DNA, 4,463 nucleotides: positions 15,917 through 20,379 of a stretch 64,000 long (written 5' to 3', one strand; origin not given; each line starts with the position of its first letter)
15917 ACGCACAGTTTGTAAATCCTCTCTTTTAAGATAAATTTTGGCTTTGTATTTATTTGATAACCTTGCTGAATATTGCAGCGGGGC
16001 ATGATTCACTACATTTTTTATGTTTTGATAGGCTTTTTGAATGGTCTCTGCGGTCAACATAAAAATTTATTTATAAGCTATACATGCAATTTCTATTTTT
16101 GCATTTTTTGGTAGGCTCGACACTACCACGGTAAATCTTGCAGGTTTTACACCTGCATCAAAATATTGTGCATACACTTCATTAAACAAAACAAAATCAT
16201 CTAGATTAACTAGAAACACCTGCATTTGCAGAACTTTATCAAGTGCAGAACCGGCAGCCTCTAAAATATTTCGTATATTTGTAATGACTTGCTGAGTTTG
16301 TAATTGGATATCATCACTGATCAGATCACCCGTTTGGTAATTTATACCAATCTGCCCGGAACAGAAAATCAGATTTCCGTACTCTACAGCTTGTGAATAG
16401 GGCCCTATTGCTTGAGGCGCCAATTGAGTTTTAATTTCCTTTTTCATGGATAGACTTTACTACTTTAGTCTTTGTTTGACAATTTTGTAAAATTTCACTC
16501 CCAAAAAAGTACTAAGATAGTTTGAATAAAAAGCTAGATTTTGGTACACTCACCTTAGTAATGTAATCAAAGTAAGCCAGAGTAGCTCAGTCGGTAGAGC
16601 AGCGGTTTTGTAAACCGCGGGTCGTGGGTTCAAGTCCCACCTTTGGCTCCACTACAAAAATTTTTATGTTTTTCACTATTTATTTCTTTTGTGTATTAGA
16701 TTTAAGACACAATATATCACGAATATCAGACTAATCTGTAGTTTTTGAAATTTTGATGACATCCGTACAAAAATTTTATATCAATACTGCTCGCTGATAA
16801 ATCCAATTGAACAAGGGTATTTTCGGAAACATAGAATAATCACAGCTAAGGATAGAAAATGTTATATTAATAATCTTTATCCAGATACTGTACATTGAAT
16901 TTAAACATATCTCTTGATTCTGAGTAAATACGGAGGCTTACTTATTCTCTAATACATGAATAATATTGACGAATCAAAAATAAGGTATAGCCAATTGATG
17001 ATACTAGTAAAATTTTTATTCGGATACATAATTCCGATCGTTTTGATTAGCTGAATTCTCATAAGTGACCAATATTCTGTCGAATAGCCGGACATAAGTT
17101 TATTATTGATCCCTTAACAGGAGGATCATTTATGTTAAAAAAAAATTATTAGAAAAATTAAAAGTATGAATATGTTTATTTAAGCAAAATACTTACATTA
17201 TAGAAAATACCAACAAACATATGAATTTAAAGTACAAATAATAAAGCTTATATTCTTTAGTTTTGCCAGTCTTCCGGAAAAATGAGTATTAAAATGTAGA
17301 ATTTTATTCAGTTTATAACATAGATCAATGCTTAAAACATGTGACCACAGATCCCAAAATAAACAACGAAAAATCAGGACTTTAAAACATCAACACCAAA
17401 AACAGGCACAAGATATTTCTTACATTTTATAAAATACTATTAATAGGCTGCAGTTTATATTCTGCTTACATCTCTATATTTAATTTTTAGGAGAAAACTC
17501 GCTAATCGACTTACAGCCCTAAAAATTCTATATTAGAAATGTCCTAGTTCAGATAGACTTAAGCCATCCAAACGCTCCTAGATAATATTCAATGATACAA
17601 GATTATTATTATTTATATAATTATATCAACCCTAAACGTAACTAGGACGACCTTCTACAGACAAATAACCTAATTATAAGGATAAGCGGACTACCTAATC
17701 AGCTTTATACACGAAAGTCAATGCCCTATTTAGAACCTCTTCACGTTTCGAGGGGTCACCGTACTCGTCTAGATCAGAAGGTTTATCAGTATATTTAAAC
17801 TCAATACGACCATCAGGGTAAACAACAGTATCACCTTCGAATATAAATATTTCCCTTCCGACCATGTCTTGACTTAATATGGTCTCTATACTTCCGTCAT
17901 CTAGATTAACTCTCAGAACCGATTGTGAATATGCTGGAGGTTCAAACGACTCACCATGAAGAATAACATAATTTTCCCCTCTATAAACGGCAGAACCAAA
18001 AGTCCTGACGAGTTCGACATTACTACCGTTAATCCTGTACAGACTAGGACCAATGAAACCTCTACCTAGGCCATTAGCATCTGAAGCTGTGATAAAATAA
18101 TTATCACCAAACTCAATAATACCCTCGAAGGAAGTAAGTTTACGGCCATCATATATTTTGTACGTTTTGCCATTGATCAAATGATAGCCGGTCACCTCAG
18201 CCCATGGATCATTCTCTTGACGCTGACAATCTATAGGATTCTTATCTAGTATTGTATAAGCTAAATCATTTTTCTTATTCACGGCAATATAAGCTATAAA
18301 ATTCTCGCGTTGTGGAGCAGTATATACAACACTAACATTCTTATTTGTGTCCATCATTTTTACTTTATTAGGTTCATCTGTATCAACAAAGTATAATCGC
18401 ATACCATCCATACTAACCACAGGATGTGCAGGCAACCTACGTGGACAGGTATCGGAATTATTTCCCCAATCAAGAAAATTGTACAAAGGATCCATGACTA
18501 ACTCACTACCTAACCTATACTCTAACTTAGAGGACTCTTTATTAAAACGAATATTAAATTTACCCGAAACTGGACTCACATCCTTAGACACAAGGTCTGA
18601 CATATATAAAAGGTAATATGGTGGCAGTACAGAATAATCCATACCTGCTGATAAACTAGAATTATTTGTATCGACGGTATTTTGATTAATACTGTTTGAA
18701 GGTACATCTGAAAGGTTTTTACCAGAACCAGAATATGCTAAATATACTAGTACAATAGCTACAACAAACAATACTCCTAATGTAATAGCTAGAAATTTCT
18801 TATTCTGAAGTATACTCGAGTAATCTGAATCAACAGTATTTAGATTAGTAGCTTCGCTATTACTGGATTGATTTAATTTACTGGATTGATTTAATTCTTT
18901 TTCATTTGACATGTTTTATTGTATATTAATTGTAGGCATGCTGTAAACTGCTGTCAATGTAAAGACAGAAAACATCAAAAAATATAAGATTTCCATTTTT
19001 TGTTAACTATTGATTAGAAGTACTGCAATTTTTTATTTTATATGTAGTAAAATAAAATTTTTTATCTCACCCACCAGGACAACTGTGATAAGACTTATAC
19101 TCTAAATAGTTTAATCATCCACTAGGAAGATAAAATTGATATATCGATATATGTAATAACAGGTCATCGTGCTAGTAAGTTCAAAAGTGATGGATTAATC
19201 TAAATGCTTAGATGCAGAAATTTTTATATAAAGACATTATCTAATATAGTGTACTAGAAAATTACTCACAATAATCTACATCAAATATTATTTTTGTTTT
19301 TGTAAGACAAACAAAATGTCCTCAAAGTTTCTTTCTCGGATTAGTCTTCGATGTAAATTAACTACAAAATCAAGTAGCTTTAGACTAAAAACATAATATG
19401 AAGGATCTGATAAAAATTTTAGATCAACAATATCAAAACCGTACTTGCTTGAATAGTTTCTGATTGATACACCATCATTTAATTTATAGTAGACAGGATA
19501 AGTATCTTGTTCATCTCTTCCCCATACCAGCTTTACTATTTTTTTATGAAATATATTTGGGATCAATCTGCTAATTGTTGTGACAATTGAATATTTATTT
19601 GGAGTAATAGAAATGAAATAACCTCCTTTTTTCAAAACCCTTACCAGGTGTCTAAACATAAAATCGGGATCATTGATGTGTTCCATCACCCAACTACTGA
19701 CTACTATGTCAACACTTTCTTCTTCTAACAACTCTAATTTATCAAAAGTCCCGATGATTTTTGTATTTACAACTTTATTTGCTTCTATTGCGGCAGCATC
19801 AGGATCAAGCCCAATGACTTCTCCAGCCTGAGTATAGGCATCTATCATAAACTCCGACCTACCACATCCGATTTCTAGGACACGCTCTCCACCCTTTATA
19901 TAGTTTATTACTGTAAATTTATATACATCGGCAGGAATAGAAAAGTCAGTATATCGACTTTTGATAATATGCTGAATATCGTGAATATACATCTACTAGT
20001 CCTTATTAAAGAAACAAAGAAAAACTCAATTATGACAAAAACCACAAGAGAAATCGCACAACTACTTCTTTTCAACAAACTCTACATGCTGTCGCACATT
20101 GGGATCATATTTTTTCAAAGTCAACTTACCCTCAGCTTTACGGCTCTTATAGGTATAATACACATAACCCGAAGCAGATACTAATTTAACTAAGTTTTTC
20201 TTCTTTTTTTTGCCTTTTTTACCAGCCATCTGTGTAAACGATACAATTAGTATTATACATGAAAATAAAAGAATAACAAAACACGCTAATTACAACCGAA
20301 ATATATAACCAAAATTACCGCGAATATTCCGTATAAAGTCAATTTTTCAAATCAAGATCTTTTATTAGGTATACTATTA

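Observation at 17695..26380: Triplicated tRNA-Thr(GGT) / rpmG / large-propeller-protein / small-anchored-protein cassette: a recently expanding surface-protein locus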

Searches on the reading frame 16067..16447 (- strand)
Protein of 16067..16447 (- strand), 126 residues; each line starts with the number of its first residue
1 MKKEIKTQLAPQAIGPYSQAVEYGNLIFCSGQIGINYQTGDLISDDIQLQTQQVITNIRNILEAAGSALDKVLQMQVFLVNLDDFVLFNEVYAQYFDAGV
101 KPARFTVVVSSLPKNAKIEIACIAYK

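Call 7: search_protein_families(library=pfam, proteins=[window:16067-16447:-], max_evalue=1)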
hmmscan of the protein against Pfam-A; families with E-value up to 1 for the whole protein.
window:16067-16447:- (126 aa): 2 families
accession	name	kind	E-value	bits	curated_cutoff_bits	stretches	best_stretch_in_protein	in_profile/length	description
PF01042.26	Ribonuc_L-PSP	-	7.2e-40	136.2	27.3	1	8-125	2-120/121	Endoribonuclease L-PSP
PF23438.1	DUF7123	-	0.14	12.8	27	1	37-63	22-48/70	Domain of unknown function (DUF7123)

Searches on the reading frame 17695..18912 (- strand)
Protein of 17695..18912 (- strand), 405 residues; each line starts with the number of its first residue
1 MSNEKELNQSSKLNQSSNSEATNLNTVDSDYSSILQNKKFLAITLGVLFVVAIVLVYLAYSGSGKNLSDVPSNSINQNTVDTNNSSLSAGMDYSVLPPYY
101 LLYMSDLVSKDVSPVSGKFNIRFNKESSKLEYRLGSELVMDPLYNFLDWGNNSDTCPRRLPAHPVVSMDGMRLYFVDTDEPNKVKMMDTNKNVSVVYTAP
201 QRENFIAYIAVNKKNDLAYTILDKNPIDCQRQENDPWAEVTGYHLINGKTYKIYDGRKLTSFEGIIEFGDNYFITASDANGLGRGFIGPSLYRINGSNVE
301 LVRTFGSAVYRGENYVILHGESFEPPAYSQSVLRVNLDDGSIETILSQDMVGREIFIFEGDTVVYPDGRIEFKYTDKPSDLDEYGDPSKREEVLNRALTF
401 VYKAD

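Call 7: search_protein_families(library=pfam, proteins=[window:17695-18912:-], max_evalue=1)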
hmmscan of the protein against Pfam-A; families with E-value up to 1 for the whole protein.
window:17695-18912:- (405 aa): 1 family
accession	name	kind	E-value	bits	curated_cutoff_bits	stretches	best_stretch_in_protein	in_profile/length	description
PF05309.16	TraE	-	0.025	14.4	24.8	1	24-61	3-40/182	TraE protein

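Call 64: search_protein_families(library=ncbifam, proteins=[window:17695-18912:-], max_evalue=0.1)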
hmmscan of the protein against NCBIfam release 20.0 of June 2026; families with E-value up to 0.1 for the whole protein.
window:17695-18912:- (405 aa): 1 family
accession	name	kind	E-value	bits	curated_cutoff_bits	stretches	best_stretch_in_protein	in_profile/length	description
NF045872.1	urea_MBA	equivalog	0.0042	17.1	305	1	34-89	3-54/147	multiple banded antigen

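Call 65: search_protein_families(library=padloc, proteins=[window:17695-18912:-], max_evalue=0.1)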
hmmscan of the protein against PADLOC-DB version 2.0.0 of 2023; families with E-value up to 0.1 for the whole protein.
window:17695-18912:- (405 aa): 0 families

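Call 69: search_protein_families(library=phrogs, proteins=[window:17695-18912:-], max_evalue=0.01)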
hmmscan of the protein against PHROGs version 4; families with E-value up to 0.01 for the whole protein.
window:17695-18912:- (405 aa): 1 family
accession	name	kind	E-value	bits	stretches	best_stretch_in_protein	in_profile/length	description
phrog_3694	-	unknown function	0.0099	16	0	182-267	204-291/376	-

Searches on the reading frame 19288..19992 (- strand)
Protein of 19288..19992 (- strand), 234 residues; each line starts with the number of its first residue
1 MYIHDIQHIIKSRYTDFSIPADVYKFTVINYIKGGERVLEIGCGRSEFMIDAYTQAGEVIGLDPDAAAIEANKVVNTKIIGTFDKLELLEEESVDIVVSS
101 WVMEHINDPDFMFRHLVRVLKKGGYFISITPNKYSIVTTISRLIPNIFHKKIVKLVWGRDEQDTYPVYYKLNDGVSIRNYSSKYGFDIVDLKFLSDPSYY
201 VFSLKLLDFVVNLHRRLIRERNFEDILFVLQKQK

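Call 7: search_protein_families(library=pfam, proteins=[window:19288-19992:-], max_evalue=1)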
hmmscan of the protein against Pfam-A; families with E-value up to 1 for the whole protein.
window:19288-19992:- (234 aa): 11 families
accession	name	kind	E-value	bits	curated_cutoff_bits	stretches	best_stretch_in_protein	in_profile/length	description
PF08241.18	Methyltransf_11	-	2.6e-16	60.5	21.2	1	39-127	1-94/95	Methyltransferase domain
PF13847.12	Methyltransf_31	-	2.6e-14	53.6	27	1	32-132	1-113/145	Methyltransferase domain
PF13489.12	Methyltransf_23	-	3.1e-14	53.5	27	1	32-189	20-162/164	Methyltransferase domain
PF08242.18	Methyltransf_12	-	1.2e-12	48.9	30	1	39-126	1-98/98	Methyltransferase domain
PF13649.12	Methyltransf_25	-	1e-11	45.8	27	1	38-124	1-97/97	Methyltransferase domain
PF07021.18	MetW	-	6e-05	23.2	21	1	27-122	6-104/193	Methionine biosynthesis protein MetW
PF06325.19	PrmA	-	0.00014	21.9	22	1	30-127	157-257/296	Ribosomal protein L11 methyltransferase (PrmA)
PF02353.26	CMAS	-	0.00026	20.9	27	1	32-134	60-170/273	Mycolic acid cyclopropane synthetase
PF03291.22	mRNA_G-N7_MeTrfase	-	0.0016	18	26.6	1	104-226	156-266/315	mRNA (guanine-N(7))-methyltransferase domain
PF01209.24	Ubie_methyltran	-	0.0021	17.9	20.1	1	33-133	46-156/233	ubiE/COQ5 methyltransferase family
PF22226.1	Mre11_C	-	0.14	12.8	27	1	208-227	17-36/44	Mre11 C-terminal Rad50-binding domain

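Call 64: search_protein_families(library=ncbifam, proteins=[window:19288-19992:-], max_evalue=0.1)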
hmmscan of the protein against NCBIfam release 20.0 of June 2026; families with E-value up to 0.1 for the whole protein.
window:19288-19992:- (234 aa): 30 families (the best 25 are shown)
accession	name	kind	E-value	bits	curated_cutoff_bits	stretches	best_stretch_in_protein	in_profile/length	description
NF043040.1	corrin_prot_MT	hypoth_equivalog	2.3e-09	37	180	1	27-127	33-146/216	corrinoid protein-associated methyltransferase CpaM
NF045667.1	MTase_DVU1556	equivalog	1.8e-08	34.1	155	1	33-127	21-118/213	DVU_1556 family methyltransferase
TIGR01983.1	UbiG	equivalog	1.9e-08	33.9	102.95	1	33-136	49-161/228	bifunctional 2-polyprenyl-6-hydroxyphenol methylase/3-demethylubiquinol 3-O-methyltransferase UbiG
TIGR02072.1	BioC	equivalog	5.6e-08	32.9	184.95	1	36-128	36-132/244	malonyl-ACP O-methyltransferase BioC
NF004452.0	PRK05785.1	equivalog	6e-07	29.2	207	1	28-173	45-192/228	hypothetical protein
NF041537.1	ArsM_AhpD_UU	exception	9.8e-07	27.9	510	1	31-127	73-179/345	arsenite methyltransferase/AhpD domain selenoprotein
NF008823.0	PRK11873.1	subfamily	2.2e-06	27.3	263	1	29-126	72-179/272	arsenite methyltransferase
NF041536.1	ArsM_DUF2284_UU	exception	1.4e-05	23.6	575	1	30-127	72-179/459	arsenite methyltransferase/DUF2284 domain selenoprotein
NF001244.0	PRK00216.1-5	equivalog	7.1e-05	22.2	216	1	34-131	48-156/236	bifunctional demethylmenaquinone methyltransferase/2-methoxy-6-polyprenyl-1,4-benzoquinol methylase UbiE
NF047649.1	MTase_UXPK_star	exception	0.00011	21.4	460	1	30-127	73-180/283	methyltransferase/UXPK-star double selenoprotein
TIGR01934.1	MenG_MenH_UbiE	subfamily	0.00017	20.9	158.35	1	34-156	39-167/223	ubiquinone/menaquinone biosynthesis methyltransferase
TIGR02081.1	metW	equivalog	0.00018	21.1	189.5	1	28-122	7-104/194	methionine biosynthesis protein MetW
NF001243.0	PRK00216.1-4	equivalog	0.00023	20.6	235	1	32-137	45-160/237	demethylmenaquinone methyltransferase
TIGR02752.1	MenG_heptapren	equivalog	0.00037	20.1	419.85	1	32-155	43-174/231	demethylmenaquinone methyltransferase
NF052510.1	methyltran_MpqE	exception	0.00077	18.9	335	1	33-181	45-200/234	methyl-plastoquinone biosynthesis methyltransferase MpqE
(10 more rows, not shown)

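Call 65: search_protein_families(library=padloc, proteins=[window:19288-19992:-], max_evalue=0.1)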
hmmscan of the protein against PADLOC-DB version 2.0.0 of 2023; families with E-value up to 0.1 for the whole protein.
window:19288-19992:- (234 aa): 1 family
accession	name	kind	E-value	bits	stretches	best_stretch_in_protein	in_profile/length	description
PDLC04134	mad2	-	4.1e-14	50.3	1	32-148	289-417/492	mads_2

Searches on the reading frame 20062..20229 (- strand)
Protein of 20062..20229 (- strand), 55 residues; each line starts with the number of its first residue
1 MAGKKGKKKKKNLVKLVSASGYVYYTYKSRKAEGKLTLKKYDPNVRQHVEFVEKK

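Call 7: search_protein_families(library=pfam, proteins=[window:20062-20229:-], max_evalue=1)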
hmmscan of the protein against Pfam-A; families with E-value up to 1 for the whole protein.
window:20062-20229:- (55 aa): 2 families
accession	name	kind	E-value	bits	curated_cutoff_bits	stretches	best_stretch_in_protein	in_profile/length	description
PF00471.26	Ribosomal_L33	-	5.6e-11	43.1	25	1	13-55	2-47/47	Ribosomal protein L33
PF24185.1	DUF7413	-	0.033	14.9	27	1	6-50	23-67/128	Domain of unknown function (DUF7413)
